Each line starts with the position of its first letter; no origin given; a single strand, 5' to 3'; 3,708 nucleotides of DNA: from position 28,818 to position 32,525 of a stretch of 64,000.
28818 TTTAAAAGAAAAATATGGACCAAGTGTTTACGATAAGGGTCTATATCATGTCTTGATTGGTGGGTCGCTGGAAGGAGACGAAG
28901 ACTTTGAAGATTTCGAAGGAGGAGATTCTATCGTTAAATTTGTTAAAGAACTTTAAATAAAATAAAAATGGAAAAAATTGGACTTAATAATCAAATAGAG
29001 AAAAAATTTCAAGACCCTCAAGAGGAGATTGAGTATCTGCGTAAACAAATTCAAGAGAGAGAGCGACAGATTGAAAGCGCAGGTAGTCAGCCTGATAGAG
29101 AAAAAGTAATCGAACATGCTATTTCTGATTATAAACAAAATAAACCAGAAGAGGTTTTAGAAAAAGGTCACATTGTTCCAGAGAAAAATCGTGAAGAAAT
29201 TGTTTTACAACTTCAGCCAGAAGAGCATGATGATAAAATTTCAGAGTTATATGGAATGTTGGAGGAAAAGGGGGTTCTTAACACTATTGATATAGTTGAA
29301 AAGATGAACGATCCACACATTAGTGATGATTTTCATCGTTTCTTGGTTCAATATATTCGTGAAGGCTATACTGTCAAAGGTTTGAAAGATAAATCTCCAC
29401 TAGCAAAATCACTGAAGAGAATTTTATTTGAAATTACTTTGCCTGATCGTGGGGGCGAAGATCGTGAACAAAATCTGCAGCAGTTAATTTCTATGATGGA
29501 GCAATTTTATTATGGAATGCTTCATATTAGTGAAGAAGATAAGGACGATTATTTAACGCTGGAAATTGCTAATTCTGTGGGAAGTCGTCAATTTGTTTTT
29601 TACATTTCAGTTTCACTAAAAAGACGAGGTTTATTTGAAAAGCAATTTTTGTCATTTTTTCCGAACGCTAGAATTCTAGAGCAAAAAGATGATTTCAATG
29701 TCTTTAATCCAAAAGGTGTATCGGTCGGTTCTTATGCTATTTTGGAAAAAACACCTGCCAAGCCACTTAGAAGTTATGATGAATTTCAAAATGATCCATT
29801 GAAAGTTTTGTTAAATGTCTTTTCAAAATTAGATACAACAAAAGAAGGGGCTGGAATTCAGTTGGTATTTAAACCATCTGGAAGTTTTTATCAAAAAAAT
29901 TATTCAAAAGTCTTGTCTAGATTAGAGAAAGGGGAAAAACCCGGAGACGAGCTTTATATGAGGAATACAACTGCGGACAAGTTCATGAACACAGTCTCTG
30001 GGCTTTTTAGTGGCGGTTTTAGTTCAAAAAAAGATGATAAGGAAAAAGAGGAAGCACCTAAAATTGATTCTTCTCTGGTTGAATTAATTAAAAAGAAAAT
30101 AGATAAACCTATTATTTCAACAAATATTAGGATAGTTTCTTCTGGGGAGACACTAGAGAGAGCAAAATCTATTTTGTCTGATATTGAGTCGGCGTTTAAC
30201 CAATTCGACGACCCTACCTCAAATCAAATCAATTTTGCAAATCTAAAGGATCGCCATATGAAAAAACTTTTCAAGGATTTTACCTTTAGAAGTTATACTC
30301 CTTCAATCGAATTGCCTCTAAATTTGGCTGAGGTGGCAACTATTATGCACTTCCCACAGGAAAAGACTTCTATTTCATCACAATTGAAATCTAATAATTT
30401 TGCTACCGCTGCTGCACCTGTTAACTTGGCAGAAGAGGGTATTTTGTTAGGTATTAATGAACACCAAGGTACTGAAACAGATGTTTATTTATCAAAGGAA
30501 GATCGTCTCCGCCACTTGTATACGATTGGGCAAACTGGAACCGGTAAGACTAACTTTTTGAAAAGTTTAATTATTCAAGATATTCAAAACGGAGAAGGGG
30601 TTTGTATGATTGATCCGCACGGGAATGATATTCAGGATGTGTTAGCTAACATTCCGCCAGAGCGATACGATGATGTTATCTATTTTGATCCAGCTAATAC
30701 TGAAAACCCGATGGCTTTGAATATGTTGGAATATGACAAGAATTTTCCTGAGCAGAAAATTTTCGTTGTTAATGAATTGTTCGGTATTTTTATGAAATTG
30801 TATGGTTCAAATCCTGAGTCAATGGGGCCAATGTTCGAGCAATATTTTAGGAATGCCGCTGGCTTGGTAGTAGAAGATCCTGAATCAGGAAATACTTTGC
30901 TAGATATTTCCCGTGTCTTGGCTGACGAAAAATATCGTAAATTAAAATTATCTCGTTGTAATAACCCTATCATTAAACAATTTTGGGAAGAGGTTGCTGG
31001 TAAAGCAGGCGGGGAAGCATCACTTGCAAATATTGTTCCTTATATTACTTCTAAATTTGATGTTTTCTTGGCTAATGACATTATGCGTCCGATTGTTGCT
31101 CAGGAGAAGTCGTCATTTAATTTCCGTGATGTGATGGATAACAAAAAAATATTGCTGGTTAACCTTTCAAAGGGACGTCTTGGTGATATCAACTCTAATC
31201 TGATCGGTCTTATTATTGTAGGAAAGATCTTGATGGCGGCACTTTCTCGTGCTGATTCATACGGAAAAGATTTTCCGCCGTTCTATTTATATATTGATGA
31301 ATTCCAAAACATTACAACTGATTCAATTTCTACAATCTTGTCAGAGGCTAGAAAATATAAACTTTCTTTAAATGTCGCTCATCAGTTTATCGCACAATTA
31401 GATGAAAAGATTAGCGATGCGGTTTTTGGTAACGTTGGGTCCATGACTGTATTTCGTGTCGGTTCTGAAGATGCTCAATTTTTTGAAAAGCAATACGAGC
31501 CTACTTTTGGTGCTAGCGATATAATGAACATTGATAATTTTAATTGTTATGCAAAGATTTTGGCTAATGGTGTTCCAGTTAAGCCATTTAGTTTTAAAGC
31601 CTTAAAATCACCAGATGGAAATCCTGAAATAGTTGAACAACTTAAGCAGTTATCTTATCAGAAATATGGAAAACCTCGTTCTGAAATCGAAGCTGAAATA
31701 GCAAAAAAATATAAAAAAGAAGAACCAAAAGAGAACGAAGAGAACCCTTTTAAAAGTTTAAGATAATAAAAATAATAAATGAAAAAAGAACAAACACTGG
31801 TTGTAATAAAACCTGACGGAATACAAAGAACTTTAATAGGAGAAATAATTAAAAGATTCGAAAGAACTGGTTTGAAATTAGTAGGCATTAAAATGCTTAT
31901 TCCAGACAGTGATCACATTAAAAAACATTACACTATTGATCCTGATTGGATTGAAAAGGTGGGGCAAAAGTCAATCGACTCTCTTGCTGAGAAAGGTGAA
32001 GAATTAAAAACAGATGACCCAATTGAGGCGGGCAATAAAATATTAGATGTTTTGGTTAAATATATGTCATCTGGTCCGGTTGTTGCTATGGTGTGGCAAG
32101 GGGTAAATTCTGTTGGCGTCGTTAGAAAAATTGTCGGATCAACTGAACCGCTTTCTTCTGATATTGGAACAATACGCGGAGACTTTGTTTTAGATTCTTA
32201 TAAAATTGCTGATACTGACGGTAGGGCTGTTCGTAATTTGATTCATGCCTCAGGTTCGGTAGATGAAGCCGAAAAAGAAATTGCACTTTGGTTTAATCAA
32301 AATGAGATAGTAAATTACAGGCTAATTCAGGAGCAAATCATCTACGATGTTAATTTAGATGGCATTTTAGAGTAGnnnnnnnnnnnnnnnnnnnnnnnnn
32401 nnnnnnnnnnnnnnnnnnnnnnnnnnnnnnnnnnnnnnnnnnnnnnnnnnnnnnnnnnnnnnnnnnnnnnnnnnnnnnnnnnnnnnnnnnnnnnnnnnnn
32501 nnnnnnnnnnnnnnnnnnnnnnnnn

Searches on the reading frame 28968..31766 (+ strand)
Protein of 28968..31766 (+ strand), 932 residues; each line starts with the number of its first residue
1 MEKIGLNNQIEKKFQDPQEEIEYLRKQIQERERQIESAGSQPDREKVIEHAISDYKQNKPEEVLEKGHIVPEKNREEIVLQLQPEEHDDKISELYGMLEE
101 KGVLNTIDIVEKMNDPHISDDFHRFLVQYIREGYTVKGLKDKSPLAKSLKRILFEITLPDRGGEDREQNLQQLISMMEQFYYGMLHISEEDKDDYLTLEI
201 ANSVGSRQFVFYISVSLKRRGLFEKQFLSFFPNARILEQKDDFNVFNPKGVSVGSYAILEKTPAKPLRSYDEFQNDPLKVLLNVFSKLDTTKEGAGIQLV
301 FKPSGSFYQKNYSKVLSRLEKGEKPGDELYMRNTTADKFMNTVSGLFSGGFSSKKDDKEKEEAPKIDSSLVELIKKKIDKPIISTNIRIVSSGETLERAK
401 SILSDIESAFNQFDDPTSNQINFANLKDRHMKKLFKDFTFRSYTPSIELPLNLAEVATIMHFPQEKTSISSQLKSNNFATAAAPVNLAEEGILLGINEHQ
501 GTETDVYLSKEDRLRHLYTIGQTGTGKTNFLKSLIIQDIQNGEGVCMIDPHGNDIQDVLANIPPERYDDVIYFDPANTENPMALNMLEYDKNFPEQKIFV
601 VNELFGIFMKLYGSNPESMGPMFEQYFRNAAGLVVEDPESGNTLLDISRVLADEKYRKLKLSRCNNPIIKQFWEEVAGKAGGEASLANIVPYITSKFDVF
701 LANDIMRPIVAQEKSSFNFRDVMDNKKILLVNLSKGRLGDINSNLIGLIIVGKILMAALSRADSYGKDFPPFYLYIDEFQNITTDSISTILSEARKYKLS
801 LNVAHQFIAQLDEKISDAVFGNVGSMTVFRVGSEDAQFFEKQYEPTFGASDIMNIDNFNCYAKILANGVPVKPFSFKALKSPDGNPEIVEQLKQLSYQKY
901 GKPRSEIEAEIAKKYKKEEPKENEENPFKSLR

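Call 10: search_protein_families(library=pfam, proteins=[window:28968-31766:+])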
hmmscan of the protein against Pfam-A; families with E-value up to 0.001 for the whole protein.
window:28968-31766:+ (932 aa): 3 families
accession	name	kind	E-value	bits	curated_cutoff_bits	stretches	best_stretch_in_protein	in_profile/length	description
PF01935.23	DUF87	-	7e-07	30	23.2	1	500-576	8-82/220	Helicase HerA, central domain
PF12696.13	TraG-D_C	-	8.8e-06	26.1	22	1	771-832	1-67/126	TraM recognition site of TraD and TraG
PF10412.15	TrwB_AAD_bind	-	2.3e-05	23.9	20.5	0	508-554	9-55/387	Type IV secretion-system coupling protein DNA-binding domain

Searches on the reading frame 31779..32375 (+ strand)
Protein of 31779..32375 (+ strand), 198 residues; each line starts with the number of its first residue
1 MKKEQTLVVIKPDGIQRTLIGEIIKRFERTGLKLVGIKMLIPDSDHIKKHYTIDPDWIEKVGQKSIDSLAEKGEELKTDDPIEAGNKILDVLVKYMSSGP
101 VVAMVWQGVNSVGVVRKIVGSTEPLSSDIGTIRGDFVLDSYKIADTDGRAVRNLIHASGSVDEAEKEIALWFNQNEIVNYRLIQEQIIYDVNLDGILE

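Call 10: search_protein_families(library=pfam, proteins=[window:31779-32375:+])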
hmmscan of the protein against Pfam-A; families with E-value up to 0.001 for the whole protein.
window:31779-32375:+ (198 aa): 1 family
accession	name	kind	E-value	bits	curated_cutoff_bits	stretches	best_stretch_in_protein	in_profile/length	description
PF00334.24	NDK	-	6.9e-40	136.5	27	2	87-177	55-135/135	Nucleoside diphosphate kinase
